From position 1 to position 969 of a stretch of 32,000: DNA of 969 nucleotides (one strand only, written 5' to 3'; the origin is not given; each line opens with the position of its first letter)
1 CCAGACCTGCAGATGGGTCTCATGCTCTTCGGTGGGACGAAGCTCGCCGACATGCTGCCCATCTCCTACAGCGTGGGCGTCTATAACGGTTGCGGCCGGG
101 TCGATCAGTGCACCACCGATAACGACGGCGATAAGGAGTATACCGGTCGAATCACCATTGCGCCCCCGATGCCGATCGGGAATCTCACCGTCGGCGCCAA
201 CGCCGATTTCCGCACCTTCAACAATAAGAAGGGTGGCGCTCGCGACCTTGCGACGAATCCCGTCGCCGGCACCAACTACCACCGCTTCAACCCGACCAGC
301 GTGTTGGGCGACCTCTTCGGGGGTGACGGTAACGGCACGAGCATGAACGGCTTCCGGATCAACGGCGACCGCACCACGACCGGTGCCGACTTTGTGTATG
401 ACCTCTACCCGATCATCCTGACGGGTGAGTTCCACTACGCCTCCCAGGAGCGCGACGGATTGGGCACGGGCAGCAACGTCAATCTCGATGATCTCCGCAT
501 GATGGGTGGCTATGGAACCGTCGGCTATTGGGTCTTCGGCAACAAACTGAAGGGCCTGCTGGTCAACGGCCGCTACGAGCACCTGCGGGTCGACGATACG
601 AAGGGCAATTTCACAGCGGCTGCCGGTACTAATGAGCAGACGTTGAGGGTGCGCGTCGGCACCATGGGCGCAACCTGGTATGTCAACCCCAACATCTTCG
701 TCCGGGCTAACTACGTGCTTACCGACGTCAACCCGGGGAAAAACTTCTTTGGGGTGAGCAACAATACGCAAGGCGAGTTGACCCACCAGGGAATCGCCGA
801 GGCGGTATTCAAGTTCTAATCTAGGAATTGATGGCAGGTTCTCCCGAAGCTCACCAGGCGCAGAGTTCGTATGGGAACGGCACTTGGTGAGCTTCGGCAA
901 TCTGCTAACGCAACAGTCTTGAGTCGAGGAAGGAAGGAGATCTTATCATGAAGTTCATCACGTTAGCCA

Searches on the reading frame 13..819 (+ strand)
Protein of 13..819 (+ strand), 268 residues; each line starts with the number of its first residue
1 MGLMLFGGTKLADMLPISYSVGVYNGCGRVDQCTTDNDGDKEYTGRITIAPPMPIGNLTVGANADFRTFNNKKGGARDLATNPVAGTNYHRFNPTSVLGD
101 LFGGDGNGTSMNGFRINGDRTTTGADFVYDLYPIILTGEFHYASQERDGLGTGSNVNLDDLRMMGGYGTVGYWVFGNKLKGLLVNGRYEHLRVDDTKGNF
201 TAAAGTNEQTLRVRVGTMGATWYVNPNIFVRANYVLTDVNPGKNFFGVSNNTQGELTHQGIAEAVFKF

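Call 32: search_protein_families(library=pfam, proteins=[window:13-819:+])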
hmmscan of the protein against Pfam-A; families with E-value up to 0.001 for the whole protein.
window:13-819:+ (268 aa): 1 family
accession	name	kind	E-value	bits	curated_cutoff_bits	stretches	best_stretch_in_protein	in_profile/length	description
PF07396.17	Porin_O_P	-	0.00049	19.9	20.9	0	113-238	208-345/370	Phosphate-selective porin O and P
